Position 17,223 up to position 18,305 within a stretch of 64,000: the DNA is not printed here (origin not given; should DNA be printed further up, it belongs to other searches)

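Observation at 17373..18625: AT-rich, translationally coupled two-gene cassette (wHTH protein plus HEPN-like/wHTH fusion): candidate undescribed toxin or defence module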

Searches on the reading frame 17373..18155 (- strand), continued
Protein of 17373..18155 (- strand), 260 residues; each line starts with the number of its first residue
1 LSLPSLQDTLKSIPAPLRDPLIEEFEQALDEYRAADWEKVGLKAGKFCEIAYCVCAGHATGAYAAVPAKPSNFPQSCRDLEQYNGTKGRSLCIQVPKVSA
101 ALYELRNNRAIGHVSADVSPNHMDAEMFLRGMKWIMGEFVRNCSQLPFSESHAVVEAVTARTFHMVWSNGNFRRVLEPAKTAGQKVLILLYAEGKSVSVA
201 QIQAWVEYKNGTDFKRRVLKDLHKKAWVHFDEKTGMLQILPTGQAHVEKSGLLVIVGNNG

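Call 30: fold_search(model_id=the predicted structure, library=pdb)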
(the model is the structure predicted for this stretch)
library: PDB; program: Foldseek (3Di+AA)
matches with E <= 10: 330; with E <= 0.001: 0
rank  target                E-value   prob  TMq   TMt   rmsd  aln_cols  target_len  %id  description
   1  4d10_C                1.5e-01  0.38  0.19  0.13  17.4       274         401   10  Crystal structure of the COP9 signalosome (released 2014-07-23)
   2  9cpa_Q                3.4e-01  0.16  0.16  0.10  19.2       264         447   10  Structure of a Mammalian DHX29-bound 43S Pre-initiation Complex (released 2025-07-23)
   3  6pcp_B                3.6e-01  1.00  0.24  0.43   3.2        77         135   18  Mechanism for regulation of DNA binding of Bordetella bronchiseptica BpsR by 6-hydroxynicotinic acid (released 2019-11-06)
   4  4jba_B                3.7e-01  1.00  0.24  0.43   3.0        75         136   27  Crystal Structure of the Oxidized Form of MarR from E.coli (released 2013-10-16)
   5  6pco_B                4.1e-01  0.99  0.24  0.44   4.4        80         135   18  Mechanism for regulation of DNA binding of Bordetella bronchiseptica BpsR by 6-hydroxynicotinic acid (released 2019-11-06)
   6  8usb_X                4.1e-01  0.20  0.18  0.12  18.4       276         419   11  Non-substrate-engaged human 26S proteasome with Nub1/FAT10 bound to Rpn1 (released 2024-11-06)
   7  7kua                  4.3e-01  1.00  0.23  0.39   3.4        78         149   14  Crystal structure of the MarR family transcriptional regulator from Pseudomonas putida bound to Indole 3 acetic acid (released 2021-12-01)
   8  6pcp_A                4.7e-01  0.99  0.23  0.40   3.9        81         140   18  Mechanism for regulation of DNA binding of Bordetella bronchiseptica BpsR by 6-hydroxynicotinic acid (released 2019-11-06)
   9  6pcp_C                4.7e-01  0.96  0.24  0.41   8.3       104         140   14  Mechanism for regulation of DNA binding of Bordetella bronchiseptica BpsR by 6-hydroxynicotinic acid (released 2019-11-06)
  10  6pco_C                5.1e-01  0.98  0.23  0.42   4.3        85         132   19  Mechanism for regulation of DNA binding of Bordetella bronchiseptica BpsR by 6-hydroxynicotinic acid (released 2019-11-06)
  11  9efq_C                5.4e-01  0.21  0.19  0.13  17.2       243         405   12  Cryo-EM structure of COP9 signalosome precatalytic state with neddylated cullin-2 (released 2025-12-03)
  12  9efm_B                5.9e-01  0.16  0.20  0.13  22.9       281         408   10  Cryo-EM structure of COP9 signalosome precatalytic state with neddylated cullin-1 (released 2025-12-03)
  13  8usb_V                6.5e-01  0.14  0.20  0.12  19.2       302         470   10  Non-substrate-engaged human 26S proteasome with Nub1/FAT10 bound to Rpn1 (released 2024-11-06)
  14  3eco_A                6.8e-01  0.99  0.24  0.45   3.3        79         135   16  Crystal structure of MepR, a transcription regulator of the Staphylococcus aureus multidrug efflux pump MepA (released 2009-02-10)
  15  9e5z_C                6.8e-01  0.18  0.19  0.13  17.4       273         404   10  Cryo-EM structure of COP9 signalosome (released 2025-12-03)
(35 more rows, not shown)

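Call 31: search_protein_representatives(alignment_id=A1)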
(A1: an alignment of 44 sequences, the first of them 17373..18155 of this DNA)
Query: 44 sequences, 257 profile positions. Proteins with E-value up to 0.001 (for the whole library): 1030; up to 1e-10: 557; up to 1e-30: 142. The best 150 are listed.
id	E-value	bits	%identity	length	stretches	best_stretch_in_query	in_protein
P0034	1.4e-149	512.8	-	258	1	1-255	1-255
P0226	2.6e-96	338.3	-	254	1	5-253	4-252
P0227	1.1e-88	313.3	-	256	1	3-254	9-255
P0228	1.6e-76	273.4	-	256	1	4-254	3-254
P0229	8.2e-75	267.8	-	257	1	5-255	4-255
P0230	1.1e-71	257.5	-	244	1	13-250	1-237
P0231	5.8e-70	251.9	-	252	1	6-253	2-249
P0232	1.0e-67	244.6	-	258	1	1-251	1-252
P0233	1.3e-66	240.9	-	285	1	4-255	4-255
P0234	5.2e-65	235.7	-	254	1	4-247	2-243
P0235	9.0e-64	231.6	-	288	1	4-232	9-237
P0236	1.4e-59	217.9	-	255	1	9-244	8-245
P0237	2.0e-59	217.4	-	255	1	8-248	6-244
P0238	2.7e-59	216.9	-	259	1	9-250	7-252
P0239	2.9e-59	216.9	-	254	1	11-245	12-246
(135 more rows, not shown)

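Call 42: search_protein_families(library=pfam, alignment_id=A3, max_evalue=0.1)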
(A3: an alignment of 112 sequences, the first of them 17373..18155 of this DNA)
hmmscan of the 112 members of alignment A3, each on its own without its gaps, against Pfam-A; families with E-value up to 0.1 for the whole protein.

A. member 1, window:17373-18155:- (260 aa): 0 families

B. families by the number of members that match (of 112 scanned): 27 families (the first 25 are shown)
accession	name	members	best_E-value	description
PF14355.11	Abi_C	6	0.011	Abortive infection C-terminus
PF02002.24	TFIIE_alpha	1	0.0012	TFIIE alpha subunit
PF06579.18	Ly-6_related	1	0.0074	Caenorhabditis elegans ly-6-related protein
PF10741.14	T2SSM_b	1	0.0075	Type II secretion system (T2SS), protein M subtype b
PF00894.24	Luteo_coat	1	0.013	Luteovirus coat protein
PF14337.13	Abi_alpha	1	0.021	Abortive infection alpha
PF24179.1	NTE_Ploop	1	0.03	Neuropathy Target Esterase family P-loop like domain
PF06523.16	DUF1106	1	0.032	Protein of unknown function (DUF1106)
PF04365.19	BrnT_toxin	1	0.033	Ribonuclease toxin, BrnT, of type II toxin-antitoxin system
PF04219.17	DUF413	1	0.038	Protein of unknown function, DUF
PF18863.6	AbiJ_NTD4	1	0.039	AbiJ N-terminal domain 4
PF23268.1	RIN1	1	0.039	RIN1-like domain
PF20008.5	DUF6429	1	0.041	Domain of unknown function (DUF6429)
PF10025.14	DUF2267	1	0.05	Uncharacterized conserved protein (DUF2267)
PF22560.2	GMT-wHTH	1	0.051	GMT-like wHTH domain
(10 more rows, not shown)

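Call 43: search_solved_structures(query=A3, max_evalue=10, show_alignments=3)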
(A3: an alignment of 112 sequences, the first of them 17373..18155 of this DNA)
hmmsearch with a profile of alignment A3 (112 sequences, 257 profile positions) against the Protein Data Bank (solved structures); distinct sequences matched with E-value up to 10: 3.
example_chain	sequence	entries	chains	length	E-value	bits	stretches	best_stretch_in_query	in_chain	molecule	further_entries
5tjj_A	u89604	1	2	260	0.91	11.8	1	178-242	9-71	Transcriptional regulator, IclR family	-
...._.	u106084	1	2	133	1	11.7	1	138-202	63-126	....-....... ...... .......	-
6ihj_B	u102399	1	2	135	1.1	11.6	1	138-202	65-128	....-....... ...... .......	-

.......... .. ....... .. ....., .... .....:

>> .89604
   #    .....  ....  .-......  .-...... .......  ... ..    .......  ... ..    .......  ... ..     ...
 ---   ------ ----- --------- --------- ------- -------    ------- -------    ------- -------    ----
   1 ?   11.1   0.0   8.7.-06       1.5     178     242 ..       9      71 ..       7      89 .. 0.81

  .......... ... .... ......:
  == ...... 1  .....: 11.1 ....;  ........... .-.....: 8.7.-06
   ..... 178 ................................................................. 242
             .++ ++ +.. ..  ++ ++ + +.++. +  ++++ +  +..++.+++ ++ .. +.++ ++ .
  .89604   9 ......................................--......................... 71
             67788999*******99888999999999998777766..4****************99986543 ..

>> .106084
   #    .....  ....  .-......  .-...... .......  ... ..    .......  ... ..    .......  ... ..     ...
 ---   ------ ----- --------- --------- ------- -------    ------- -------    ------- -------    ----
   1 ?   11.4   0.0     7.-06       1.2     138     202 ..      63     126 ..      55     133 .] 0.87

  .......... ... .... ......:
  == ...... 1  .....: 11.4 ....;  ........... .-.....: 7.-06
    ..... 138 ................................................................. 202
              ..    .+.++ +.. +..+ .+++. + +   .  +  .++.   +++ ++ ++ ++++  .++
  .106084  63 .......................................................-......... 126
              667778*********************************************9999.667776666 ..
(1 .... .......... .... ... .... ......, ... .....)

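Call 48: search_dna_similar(query=window:17373-18155:-, collection=plasmids, mode=protein, max_evalue=0.001, max_rows=30)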
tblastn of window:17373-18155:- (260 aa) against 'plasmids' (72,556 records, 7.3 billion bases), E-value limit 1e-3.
No match.

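Call 49: search_dna_similar(query=window:17373-18155:-, collection=phages, mode=protein, max_evalue=0.001, max_rows=30)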
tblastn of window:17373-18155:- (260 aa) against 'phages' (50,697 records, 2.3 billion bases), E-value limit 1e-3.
No match.

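Call 54: search_protein_families(library=pfam, proteins=[P0111, P0226, P0227, P0228, P0229, P0231, P0232, P0234, P0236, P0237], max_evalue=10)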
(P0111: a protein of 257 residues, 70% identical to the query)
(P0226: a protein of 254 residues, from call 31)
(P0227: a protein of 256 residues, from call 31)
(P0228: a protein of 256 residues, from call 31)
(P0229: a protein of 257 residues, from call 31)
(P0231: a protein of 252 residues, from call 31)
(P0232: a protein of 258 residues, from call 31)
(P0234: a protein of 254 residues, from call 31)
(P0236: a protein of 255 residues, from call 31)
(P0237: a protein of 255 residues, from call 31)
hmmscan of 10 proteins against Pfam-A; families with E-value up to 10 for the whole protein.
P0111 (257 aa): 1 family
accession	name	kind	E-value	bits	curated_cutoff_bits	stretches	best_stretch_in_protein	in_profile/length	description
PF03067.21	LPMO_10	-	0.17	12.9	23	1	24-81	70-125/183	Lytic polysaccharide mono-oxygenase, cellulose-degrading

P0226 (254 aa): 1 family
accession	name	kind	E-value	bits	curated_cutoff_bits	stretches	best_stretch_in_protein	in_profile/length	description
PF14355.11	Abi_C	-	0.15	12.6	24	1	97-133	38-76/83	Abortive infection C-terminus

P0227 (256 aa): 2 families
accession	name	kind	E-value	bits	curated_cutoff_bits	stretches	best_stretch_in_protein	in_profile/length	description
PF24179.1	NTE_Ploop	-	0.03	14.5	27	1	170-210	108-147/223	Neuropathy Target Esterase family P-loop like domain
PF08499.17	PDEase_I_N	-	0.21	11.9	27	1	14-63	12-56/61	3'5'-cyclic nucleotide phosphodiesterase N-terminal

P0228 (256 aa): 1 family
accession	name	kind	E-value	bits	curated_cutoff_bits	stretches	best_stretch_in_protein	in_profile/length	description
PF08237.17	PE-PPE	-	0.14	12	21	1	62-88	137-163/228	PE-PPE domain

P0229 (257 aa): 0 families

P0231 (252 aa): 0 families

P0232 (258 aa): 0 families

P0234 (254 aa): 0 families

P0236 (255 aa): 1 family
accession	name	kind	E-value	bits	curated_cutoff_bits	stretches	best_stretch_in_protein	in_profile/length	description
PF04219.17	DUF413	-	0.038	14.4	25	1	181-219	44-82/90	Protein of unknown function, DUF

P0237 (255 aa): 0 families

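Call 64: search_protein_families(library=pfam, alignment_id=A5, max_evalue=0.00001)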
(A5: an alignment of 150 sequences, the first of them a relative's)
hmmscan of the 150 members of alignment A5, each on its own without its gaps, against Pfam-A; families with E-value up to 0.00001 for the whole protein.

A. member 1, L004:5957-6823:- (288 aa): 0 families

B. families by the number of members that match (of 150 scanned): 137 families (the first 25 are shown)
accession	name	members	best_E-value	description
PF04389.22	Peptidase_M28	2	1.4e-41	Peptidase family M28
PF07690.21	MFS_1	2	5.1e-32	Major Facilitator Superfamily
PF13481.12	AAA_25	2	6.1e-27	AAA domain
PF13391.12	HNH_2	2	1e-10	HNH endonuclease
PF07963.17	N_methyl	2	1.5e-09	Prokaryotic N-terminal methylation motif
PF01964.24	ThiC_Rad_SAM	1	6.2e-186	Radical SAM ThiC family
PF02449.21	Glyco_hydro_42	1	7.3e-118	Beta-galactosidase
PF07394.17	DUF1501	1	2.1e-112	Protein of unknown function (DUF1501)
PF10101.14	DUF2339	1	5.7e-110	Predicted membrane protein (DUF2339)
PF00145.23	DNA_methylase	1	3.4e-87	C-5 cytosine-specific DNA methylase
PF00814.31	TsaD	1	6.5e-77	tRNA N6-adenosine threonylcarbamoyltransferase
PF13844.12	Glyco_transf_41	1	1.2e-70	Glycosyl transferase family 41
PF11071.14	Nuc_deoxyri_tr3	1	1.9e-64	Nucleoside 2-deoxyribosyltransferase YtoQ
PF00854.27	PTR2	1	1.5e-54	POT family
PF00009.33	GTP_EFTU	1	3.5e-54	Elongation factor Tu GTP binding domain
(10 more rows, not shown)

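Call 65: search_protein_families(library=padloc, alignment_id=A5, max_evalue=0.00001)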
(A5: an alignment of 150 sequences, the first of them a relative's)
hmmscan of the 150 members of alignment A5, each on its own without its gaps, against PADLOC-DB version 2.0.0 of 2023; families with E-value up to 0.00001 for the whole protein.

A. member 1, L004:5957-6823:- (288 aa): 0 families

B. families by the number of members that match (of 150 scanned): 123 families (the first 25 are shown)
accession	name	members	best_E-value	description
PDLC04134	mad2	2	9.6e-24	mads_2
PDLC03348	MTase_II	1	3.9e-121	Type II methyltransferase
PDLC03272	MTase_II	1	4.5e-119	Type II methyltransferase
PDLC04135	mad3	1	8.8e-95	mads_3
PDLC03479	REase_II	1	4.3e-93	Type II restriction enzyme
PDLC03356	MTase_II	1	1.2e-92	Type II methyltransferase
PDLC03361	MTase_II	1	3.7e-74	Type II methyltransferase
PDLC03378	MTase_II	1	9.2e-71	Type II methyltransferase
PDLC02653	DrmMII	1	1.8e-70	DrmMII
PDLC03217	MTase_II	1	2.6e-60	Type II methyltransferase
PDLC03234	MTase_II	1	6.6e-56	Type II methyltransferase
PDLC03326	MTase_II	1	4.3e-51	Type II methyltransferase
PDLC00026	DruM2|DruM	1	4.6e-51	DNA cytosine methylase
PDLC03716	oMTase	1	8.6e-50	orphan methyltransferase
PDLC00033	DruM2|DruM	1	7.6e-47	DNA cytosine methylase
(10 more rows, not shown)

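Call 69: find_related_loci(query=A1, collection=viral_contigs, flank=8000)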
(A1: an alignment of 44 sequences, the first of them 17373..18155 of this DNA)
Query A1 (260 aa) in viral_contigs; peptide patterns used: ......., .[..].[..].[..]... (x = any residue, [..] = any of these).
26 stretches matched a pattern, but none encodes a relative of the query by tblastn (E <= 1e-3).

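Call 74: fold_search(model_id=the predicted structure, library=viral)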
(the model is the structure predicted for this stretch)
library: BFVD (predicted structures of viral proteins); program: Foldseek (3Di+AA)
matches with E <= 10: 234; with E <= 0.001: 0
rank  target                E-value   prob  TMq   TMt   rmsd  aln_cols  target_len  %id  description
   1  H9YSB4                2.8e-01  0.98  0.21  0.22   4.7        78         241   14  (no name in the UniProt tables at hand)
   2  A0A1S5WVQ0            3.1e-01  1.00  0.24  0.42   2.8        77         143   21  (no name in the UniProt tables at hand)
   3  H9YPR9                3.4e-01  1.00  0.23  0.72   5.4        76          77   12  (no name in the UniProt tables at hand)
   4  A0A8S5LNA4            4.1e-01  1.00  0.23  0.71   3.1        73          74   14  Multiple antibiotic resistance protein MarR/DNA family protein, HTH motif.67A [Siphoviridae sp. ctsf32]
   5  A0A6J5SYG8            4.5e-01  0.99  0.24  0.45   6.2        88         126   17  Uncharacterized protein [uncultured Caudovirales phage]
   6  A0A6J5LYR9            4.5e-01  0.12  0.19  0.08  23.1       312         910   12  LT_GEWL domain containing protein [uncultured Caudovirales phage]
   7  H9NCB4                5.2e-01  0.97  0.20  0.16   4.7        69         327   17  (no name in the UniProt tables at hand)
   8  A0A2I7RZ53            5.4e-01  1.00  0.24  0.63   4.5        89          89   19  (no name in the UniProt tables at hand)
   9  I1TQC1                5.7e-01  0.91  0.22  0.09   5.5        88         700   11  (no name in the UniProt tables at hand)
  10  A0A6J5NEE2            6.0e-01  1.00  0.27  0.64   5.7        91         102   19  EAL domain-containing protein [uncultured Caudovirales phage]
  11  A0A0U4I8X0            6.0e-01  0.98  0.20  0.56   5.4        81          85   17  (no name in the UniProt tables at hand)
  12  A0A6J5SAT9            6.2e-01  0.89  0.18  0.45   5.2        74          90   22  Uncharacterized protein [uncultured Caudovirales phage]
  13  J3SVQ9                6.8e-01  0.28  0.20  0.09  16.5       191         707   15  Uncharacterized protein [Caulobacter phage phiCbK]
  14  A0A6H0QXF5            7.2e-01  0.99  0.21  0.33   5.8        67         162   25  Protein ORF112 [Cyprinid herpesvirus 2]
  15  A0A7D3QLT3            7.9e-01  0.10  0.18  0.10  21.0       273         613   14  (no name in the UniProt tables at hand)
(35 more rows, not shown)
